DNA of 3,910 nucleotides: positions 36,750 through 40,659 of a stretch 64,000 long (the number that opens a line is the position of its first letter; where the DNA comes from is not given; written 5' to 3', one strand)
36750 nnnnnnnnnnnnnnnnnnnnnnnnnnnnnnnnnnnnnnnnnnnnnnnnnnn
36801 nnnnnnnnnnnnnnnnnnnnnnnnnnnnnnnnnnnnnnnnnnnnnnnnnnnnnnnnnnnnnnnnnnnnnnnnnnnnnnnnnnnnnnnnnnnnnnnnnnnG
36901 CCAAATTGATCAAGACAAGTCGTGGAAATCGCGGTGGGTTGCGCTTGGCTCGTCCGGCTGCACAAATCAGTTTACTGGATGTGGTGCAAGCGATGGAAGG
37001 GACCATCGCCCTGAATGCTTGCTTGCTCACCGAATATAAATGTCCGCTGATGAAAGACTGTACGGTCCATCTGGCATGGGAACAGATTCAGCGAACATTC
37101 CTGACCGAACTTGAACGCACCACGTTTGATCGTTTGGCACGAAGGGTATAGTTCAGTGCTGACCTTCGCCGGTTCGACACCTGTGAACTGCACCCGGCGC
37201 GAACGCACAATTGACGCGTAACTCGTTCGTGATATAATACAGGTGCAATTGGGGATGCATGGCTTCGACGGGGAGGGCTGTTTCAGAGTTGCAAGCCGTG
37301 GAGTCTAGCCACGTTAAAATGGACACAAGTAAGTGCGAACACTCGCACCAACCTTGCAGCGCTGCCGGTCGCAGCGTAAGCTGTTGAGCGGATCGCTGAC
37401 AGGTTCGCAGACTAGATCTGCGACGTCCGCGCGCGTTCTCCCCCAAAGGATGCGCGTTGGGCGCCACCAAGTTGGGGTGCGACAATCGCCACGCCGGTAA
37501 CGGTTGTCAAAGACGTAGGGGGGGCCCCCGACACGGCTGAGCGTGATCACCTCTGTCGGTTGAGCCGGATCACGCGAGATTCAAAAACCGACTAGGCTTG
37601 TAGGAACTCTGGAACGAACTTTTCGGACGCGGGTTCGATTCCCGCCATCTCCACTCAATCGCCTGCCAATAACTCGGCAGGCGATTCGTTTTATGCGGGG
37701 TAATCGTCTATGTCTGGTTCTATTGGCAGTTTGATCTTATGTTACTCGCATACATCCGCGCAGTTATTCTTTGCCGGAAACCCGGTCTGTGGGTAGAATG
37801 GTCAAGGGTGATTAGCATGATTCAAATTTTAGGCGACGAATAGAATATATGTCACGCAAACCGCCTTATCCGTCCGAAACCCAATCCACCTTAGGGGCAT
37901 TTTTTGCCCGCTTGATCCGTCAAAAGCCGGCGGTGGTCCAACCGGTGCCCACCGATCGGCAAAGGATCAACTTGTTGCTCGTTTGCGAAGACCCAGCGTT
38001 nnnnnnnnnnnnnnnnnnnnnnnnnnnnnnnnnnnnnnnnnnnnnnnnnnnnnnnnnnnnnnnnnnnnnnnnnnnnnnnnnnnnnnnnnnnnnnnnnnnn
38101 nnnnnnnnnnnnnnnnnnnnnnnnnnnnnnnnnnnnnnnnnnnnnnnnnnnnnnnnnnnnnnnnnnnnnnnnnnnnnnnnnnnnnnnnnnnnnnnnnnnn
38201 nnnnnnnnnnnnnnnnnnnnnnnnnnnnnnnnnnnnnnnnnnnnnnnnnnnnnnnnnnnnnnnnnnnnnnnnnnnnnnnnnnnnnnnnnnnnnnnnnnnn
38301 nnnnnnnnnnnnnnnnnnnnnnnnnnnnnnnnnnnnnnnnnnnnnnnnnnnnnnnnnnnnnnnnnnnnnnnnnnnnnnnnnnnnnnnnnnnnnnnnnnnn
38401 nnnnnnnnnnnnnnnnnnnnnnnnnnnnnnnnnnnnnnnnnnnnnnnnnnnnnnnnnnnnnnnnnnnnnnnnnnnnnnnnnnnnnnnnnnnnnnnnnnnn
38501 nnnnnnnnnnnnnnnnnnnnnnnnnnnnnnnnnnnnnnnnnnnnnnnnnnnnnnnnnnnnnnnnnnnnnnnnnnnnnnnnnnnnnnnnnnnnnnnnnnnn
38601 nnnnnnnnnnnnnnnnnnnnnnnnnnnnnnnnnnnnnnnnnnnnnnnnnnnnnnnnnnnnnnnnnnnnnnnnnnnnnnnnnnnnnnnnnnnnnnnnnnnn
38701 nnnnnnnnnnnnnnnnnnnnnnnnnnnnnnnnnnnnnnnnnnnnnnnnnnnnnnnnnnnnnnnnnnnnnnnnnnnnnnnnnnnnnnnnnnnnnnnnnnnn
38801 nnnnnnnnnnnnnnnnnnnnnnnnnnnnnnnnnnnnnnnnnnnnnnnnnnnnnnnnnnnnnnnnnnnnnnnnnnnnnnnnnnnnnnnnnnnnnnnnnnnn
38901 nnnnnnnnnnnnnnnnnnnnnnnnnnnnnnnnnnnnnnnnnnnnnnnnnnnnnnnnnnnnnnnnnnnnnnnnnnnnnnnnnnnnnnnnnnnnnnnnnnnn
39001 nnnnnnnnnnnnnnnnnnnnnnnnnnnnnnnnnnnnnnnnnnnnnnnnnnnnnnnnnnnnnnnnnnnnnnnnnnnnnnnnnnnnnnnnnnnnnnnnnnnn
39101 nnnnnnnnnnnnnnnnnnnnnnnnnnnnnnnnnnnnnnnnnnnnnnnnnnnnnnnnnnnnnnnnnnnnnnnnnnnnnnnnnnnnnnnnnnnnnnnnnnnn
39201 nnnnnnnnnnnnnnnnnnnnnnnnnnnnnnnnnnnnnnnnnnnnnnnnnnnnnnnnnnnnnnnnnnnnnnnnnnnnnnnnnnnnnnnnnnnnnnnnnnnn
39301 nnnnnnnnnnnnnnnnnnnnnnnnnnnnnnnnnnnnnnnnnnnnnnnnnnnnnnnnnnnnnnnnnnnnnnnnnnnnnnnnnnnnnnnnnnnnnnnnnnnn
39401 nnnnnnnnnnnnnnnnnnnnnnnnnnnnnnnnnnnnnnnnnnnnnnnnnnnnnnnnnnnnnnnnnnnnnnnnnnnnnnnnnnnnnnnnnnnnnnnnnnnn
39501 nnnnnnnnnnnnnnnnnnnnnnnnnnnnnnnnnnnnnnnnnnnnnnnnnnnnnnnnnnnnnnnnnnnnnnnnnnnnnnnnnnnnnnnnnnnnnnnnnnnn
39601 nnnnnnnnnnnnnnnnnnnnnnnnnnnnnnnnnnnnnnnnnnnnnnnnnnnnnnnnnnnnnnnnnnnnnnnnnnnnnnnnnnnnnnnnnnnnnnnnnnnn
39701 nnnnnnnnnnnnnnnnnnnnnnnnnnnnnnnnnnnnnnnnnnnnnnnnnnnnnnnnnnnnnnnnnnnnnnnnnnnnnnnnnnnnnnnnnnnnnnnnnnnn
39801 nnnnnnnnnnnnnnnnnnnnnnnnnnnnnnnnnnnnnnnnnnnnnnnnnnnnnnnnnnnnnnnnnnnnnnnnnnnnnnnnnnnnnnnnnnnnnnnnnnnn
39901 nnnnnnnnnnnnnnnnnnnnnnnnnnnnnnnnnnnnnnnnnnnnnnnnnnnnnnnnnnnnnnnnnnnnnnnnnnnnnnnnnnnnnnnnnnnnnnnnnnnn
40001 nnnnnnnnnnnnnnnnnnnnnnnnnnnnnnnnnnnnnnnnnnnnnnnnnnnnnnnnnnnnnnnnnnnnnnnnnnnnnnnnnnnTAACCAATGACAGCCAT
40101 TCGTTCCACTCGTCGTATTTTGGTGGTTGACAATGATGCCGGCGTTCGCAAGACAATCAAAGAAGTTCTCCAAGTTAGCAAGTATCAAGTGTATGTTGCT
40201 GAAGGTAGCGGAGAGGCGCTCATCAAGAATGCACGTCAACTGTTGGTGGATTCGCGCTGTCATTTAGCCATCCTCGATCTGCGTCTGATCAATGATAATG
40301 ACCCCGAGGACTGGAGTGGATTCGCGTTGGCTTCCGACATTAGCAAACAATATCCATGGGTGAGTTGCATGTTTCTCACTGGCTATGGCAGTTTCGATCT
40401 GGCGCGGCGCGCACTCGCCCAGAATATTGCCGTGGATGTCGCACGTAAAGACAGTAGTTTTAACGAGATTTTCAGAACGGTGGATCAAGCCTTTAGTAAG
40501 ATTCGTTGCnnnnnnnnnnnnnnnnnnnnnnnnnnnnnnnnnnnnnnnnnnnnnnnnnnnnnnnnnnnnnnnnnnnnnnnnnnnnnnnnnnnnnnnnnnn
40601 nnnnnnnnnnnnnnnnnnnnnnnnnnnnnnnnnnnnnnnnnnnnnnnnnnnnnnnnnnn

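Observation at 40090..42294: Tripartite REC / kinase-like / TIR protein with apparently intact catalytic residues in all three modules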

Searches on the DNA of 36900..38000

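Call 67: search_rna_families(source=window, start=36900, end=38000, threshold=gathering)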
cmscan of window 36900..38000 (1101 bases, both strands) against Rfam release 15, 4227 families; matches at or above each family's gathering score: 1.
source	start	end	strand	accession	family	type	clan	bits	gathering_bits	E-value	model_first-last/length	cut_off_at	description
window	37251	37656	+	RF00023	tmRNA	Gene;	CL00001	149.1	47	2.3e-60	1-374/374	no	transfer-messenger RNA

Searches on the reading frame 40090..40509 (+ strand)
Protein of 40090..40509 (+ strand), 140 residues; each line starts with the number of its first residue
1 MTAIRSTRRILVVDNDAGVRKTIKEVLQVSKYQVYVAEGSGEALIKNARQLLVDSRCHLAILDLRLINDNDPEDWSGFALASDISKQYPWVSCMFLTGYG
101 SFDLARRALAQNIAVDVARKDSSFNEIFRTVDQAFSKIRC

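Call 83: search_solved_structures(query=window:40090-40509:+, max_evalue=0.001, show_alignments=4)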
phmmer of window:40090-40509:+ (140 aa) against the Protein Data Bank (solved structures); distinct sequences matched with E-value up to 0.001: 5.
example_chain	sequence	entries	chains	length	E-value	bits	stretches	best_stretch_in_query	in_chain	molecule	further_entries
3crn_A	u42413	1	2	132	9.6e-06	28.8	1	6-105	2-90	Response regulator receiver domain protein, CheY-like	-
3a0u_A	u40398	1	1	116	2.6e-05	27.4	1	8-127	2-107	Response regulator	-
3a0r_B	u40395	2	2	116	3.4e-05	27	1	8-126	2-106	Response regulator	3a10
4q7e_A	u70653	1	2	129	6.7e-05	26.1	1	8-101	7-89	Response regulator of a two component regulatory system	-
3jte_A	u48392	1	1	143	0.00012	25.2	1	7-135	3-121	Response regulator receiver protein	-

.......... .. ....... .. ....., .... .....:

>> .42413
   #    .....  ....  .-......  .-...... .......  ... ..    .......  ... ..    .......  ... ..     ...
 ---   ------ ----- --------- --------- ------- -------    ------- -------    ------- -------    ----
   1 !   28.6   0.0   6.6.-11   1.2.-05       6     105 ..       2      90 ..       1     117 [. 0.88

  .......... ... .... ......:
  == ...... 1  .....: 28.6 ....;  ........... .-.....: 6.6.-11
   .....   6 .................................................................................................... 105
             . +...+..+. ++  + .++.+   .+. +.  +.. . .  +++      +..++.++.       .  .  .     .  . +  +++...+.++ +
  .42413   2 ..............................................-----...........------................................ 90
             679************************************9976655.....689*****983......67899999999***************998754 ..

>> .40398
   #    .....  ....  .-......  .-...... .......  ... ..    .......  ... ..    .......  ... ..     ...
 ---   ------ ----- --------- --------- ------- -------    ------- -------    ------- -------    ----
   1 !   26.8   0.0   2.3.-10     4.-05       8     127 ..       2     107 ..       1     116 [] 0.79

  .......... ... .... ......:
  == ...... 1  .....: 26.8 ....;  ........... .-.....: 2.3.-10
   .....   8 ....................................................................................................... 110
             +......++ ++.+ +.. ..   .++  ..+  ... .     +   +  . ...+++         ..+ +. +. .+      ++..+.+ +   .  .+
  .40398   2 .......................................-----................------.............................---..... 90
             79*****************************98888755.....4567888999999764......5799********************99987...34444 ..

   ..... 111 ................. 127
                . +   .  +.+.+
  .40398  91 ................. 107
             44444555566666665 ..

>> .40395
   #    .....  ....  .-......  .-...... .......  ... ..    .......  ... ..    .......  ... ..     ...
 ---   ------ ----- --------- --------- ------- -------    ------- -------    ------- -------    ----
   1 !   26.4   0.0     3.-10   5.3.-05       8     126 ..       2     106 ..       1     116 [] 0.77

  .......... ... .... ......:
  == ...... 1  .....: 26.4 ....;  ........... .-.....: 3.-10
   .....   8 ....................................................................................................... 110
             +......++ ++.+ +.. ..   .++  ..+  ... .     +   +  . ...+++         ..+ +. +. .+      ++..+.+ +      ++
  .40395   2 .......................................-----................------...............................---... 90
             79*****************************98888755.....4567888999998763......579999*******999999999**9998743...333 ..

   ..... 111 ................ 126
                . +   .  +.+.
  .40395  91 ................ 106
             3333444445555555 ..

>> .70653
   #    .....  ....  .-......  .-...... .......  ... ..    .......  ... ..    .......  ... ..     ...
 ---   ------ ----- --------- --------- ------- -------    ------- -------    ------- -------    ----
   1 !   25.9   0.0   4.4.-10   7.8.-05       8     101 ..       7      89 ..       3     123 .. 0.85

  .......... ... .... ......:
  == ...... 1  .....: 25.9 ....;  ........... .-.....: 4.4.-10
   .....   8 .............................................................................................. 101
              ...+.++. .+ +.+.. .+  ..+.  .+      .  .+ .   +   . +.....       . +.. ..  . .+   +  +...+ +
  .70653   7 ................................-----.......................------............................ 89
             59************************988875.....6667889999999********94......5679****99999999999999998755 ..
